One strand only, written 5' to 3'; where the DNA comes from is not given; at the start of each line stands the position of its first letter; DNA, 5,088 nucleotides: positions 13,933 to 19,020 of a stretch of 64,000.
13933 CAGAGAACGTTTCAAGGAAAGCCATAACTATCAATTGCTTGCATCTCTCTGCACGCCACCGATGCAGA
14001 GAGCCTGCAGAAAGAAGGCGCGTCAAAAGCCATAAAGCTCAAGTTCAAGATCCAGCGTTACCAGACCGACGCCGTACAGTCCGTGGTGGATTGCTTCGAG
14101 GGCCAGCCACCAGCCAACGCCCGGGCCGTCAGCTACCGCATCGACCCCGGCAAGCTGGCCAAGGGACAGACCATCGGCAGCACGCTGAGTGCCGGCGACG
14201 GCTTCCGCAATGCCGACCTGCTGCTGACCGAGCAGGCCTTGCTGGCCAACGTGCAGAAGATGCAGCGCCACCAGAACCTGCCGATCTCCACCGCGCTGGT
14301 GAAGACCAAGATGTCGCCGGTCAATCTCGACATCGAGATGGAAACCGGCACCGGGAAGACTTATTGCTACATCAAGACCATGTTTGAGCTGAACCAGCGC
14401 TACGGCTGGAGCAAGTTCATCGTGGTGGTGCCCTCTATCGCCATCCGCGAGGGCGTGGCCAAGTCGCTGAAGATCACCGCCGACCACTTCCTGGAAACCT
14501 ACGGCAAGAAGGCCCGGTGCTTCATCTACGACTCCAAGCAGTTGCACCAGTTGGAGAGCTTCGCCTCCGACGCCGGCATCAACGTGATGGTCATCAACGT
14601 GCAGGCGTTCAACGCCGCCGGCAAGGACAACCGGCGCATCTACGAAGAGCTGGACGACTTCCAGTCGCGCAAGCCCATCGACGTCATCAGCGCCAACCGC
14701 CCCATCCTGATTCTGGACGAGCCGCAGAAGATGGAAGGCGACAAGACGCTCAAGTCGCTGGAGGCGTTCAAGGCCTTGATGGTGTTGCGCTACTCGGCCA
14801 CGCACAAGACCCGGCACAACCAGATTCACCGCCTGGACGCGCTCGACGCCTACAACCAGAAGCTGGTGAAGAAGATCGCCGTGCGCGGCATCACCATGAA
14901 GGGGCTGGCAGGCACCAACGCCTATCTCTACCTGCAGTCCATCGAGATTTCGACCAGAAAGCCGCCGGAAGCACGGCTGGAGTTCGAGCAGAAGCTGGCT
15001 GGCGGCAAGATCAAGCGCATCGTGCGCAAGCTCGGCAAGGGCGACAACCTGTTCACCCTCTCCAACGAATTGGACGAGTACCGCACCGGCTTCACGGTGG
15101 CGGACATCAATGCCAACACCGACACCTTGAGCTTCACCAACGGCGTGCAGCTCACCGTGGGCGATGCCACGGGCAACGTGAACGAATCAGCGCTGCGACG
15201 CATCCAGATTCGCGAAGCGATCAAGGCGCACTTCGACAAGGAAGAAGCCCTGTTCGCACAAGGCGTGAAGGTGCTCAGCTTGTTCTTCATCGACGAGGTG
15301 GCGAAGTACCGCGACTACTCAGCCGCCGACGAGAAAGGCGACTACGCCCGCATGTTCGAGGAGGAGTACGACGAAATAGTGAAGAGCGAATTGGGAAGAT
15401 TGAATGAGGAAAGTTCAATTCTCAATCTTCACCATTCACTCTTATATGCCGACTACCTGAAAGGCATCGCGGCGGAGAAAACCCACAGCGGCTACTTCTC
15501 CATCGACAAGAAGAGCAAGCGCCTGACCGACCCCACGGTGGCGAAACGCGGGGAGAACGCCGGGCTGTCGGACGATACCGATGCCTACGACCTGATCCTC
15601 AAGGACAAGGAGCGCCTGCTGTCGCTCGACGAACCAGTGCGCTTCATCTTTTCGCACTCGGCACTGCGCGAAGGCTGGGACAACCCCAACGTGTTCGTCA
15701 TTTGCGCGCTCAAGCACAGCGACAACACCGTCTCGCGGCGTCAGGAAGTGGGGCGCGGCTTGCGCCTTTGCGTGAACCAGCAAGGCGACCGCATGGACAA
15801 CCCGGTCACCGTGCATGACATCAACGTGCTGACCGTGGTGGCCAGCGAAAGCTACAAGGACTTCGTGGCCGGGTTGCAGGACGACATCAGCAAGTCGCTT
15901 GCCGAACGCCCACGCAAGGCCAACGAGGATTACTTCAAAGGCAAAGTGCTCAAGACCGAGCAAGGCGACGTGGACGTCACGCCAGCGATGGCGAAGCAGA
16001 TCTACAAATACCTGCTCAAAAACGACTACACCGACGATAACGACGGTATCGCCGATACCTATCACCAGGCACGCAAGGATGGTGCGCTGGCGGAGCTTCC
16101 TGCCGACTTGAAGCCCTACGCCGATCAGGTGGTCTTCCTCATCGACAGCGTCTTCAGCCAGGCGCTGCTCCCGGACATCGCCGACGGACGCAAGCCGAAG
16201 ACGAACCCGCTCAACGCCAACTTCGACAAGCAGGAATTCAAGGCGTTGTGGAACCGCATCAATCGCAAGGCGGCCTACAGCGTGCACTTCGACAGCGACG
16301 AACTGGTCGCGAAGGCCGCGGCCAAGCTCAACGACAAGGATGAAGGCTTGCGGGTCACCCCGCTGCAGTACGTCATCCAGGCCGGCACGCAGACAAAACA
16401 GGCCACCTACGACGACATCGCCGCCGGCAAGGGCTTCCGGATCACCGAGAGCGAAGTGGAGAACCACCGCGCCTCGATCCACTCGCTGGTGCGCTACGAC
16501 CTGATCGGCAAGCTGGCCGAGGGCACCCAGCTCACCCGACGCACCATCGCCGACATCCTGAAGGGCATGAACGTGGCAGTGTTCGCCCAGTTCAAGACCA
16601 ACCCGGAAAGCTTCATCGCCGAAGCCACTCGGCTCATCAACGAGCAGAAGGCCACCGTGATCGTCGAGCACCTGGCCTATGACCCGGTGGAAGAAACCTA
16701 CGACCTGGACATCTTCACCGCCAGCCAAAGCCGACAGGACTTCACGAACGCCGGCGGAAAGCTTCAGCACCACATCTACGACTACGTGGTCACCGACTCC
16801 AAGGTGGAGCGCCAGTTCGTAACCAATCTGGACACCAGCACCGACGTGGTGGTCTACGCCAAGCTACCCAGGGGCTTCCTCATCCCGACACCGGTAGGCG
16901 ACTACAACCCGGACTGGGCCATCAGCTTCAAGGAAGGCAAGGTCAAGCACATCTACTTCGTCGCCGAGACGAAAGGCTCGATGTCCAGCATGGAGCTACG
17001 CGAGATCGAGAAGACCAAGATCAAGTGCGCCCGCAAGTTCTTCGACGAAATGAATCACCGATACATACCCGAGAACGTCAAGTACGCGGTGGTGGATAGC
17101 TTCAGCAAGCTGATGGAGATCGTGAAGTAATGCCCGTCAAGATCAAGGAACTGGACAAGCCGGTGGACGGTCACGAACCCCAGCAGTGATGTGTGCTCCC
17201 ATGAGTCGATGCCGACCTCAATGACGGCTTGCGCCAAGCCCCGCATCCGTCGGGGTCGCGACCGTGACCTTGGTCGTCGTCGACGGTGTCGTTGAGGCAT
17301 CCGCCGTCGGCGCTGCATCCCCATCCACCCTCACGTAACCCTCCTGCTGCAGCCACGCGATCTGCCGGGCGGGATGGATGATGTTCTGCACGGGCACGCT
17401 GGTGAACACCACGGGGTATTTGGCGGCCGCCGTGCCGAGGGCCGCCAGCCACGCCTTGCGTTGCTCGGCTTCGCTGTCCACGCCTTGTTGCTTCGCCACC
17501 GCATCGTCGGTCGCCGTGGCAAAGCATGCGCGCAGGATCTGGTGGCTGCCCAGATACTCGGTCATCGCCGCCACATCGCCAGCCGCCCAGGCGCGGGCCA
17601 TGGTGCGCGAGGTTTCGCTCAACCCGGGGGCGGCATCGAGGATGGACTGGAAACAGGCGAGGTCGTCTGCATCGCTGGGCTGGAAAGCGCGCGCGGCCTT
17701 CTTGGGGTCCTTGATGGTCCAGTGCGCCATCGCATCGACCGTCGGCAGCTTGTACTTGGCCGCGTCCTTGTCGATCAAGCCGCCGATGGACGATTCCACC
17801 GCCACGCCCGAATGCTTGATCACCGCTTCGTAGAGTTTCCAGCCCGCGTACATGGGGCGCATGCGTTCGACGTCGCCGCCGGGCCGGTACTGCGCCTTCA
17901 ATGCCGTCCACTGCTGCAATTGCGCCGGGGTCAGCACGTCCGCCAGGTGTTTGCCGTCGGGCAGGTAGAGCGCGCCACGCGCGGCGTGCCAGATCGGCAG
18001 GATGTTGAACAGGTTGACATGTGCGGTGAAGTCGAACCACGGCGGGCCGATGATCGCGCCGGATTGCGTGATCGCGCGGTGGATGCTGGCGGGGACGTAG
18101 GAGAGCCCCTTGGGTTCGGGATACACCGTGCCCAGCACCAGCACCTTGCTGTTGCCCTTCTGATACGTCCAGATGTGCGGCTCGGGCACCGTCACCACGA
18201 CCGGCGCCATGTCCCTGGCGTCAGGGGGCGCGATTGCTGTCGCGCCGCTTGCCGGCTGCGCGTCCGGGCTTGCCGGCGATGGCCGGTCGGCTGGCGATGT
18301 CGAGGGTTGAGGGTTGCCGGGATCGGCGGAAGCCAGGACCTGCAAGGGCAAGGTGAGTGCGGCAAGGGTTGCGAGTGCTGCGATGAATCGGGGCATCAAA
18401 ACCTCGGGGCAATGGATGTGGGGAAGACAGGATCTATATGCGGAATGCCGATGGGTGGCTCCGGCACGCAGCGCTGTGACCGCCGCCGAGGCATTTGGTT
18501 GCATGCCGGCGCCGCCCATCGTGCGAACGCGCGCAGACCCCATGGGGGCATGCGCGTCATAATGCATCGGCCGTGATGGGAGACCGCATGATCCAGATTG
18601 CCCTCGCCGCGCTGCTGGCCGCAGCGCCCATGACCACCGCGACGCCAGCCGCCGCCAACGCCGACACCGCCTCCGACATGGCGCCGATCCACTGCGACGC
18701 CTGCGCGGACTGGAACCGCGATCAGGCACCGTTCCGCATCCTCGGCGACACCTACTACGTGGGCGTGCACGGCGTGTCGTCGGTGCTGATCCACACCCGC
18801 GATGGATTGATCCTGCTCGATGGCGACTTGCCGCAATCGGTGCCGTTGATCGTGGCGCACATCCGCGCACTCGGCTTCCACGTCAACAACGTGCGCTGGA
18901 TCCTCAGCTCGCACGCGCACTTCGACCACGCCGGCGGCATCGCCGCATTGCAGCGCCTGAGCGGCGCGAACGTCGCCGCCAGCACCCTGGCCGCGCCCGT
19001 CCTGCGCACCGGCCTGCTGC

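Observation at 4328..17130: Eight-gene co-directional island with a Type III-like Mod/Res core embedded among SNF2 helicase, DUF4391, DUF2130 and AlbA_2 genes, matching no named defence system I can identify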

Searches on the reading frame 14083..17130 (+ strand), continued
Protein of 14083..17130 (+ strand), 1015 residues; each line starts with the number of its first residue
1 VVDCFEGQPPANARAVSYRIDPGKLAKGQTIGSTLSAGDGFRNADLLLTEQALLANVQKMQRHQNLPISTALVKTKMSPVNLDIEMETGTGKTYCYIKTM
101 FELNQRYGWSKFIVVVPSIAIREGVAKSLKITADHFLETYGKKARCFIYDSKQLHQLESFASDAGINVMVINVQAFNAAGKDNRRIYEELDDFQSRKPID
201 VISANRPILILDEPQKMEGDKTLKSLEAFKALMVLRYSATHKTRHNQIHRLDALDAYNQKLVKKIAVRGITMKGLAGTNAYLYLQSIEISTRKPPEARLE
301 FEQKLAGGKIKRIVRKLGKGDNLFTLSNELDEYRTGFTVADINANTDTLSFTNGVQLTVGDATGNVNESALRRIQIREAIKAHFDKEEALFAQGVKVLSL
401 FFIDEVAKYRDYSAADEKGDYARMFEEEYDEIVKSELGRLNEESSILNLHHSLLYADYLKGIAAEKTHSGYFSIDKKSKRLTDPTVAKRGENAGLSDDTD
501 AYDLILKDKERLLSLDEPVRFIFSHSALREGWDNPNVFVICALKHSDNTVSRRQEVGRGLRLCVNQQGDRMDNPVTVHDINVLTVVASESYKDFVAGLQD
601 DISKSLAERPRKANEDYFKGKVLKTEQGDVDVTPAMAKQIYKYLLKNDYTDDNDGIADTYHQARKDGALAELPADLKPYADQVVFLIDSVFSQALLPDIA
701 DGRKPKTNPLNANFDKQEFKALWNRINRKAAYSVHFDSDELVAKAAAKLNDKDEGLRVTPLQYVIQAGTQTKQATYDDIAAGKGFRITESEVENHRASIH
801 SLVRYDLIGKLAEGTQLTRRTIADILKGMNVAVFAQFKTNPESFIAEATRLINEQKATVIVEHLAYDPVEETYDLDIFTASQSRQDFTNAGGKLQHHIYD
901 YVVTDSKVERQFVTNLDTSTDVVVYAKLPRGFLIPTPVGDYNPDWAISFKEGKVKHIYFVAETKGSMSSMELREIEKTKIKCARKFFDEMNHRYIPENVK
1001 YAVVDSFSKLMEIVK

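Call 61: get_annotated_region(hit=H44, flank=10000)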
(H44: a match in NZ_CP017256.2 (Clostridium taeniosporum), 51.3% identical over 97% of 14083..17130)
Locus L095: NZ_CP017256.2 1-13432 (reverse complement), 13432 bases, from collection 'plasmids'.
description: Clostridium taeniosporum strain 1/k plasmid pCt3, complete sequence
organism: Clostridium taeniosporum (NCBI taxid 394958)
taxonomy: Bacteria; Bacillota; Clostridia; Eubacteriales; Clostridiaceae; Clostridium; Clostridium taeniosporum
host: -; source: microbial cells,Lake Mainaki silt; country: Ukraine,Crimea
typing (MOB-suite, as given by PLSDB): non-mobilizable
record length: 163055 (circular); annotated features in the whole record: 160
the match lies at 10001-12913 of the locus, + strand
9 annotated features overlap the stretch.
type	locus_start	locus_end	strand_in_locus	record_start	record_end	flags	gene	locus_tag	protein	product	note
CDS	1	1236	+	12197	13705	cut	cloSI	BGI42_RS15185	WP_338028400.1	clostripain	GO:0006508 - proteolysis [Evidence IEA]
CDS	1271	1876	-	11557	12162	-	-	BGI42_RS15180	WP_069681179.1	sigma-70 family RNA polymerase sigma factor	GO:0006352 - DNA-templated transcription initiation [Evidence IEA]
CDS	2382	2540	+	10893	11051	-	-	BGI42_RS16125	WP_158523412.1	hypothetical protein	-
CDS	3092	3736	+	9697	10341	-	-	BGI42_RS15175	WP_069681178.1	hypothetical protein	-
CDS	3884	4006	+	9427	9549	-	-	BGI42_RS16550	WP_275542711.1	hypothetical protein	-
CDS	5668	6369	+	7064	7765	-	-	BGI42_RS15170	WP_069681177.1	hypothetical protein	-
CDS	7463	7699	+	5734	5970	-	-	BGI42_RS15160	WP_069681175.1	hypothetical protein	-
CDS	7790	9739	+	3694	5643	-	-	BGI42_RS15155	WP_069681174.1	site-specific DNA-methyltransferase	GO:0006306 - DNA methylation [Evidence IEA]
CDS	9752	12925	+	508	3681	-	-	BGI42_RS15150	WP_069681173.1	DEAD/DEAH box helicase family protein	-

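Call 76: search_protein_families(library=pfam, proteins=[L091:2422-2658:+], max_evalue=0.001)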
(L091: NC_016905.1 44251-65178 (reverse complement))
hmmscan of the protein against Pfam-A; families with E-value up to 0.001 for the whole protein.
L091:2422-2658:+ (78 aa): 1 family
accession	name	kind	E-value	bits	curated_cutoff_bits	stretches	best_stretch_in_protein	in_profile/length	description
PF24718.1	HTH_73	-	2.8e-27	94.8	27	1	2-70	2-70/71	HTH-like domain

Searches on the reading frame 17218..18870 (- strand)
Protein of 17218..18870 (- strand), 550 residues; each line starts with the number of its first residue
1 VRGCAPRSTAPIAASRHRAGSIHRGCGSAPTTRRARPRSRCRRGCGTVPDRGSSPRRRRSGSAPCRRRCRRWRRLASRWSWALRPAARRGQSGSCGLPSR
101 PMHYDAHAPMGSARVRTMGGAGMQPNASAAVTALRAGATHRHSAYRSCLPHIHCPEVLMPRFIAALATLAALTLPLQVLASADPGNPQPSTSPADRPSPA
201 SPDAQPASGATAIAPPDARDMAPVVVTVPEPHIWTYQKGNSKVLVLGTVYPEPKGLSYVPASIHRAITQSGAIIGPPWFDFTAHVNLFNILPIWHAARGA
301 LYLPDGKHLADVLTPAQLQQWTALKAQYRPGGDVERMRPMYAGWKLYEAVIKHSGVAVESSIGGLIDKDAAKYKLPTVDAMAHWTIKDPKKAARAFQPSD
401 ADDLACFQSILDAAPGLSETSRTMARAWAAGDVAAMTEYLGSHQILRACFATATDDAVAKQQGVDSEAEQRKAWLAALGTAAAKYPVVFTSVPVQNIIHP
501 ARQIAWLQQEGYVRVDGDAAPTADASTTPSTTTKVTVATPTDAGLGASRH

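Call 110: search_protein_families(library=pfam, proteins=[window:17218-18870:-], max_evalue=0.00001)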
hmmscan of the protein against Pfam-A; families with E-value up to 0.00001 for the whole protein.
window:17218-18870:- (550 aa): 1 family
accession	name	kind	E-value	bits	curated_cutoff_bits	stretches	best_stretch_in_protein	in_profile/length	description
PF01963.22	TraB_PrgY_gumN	-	1e-11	45.7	26.8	1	233-512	2-259/263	TraB/PrgY/gumN family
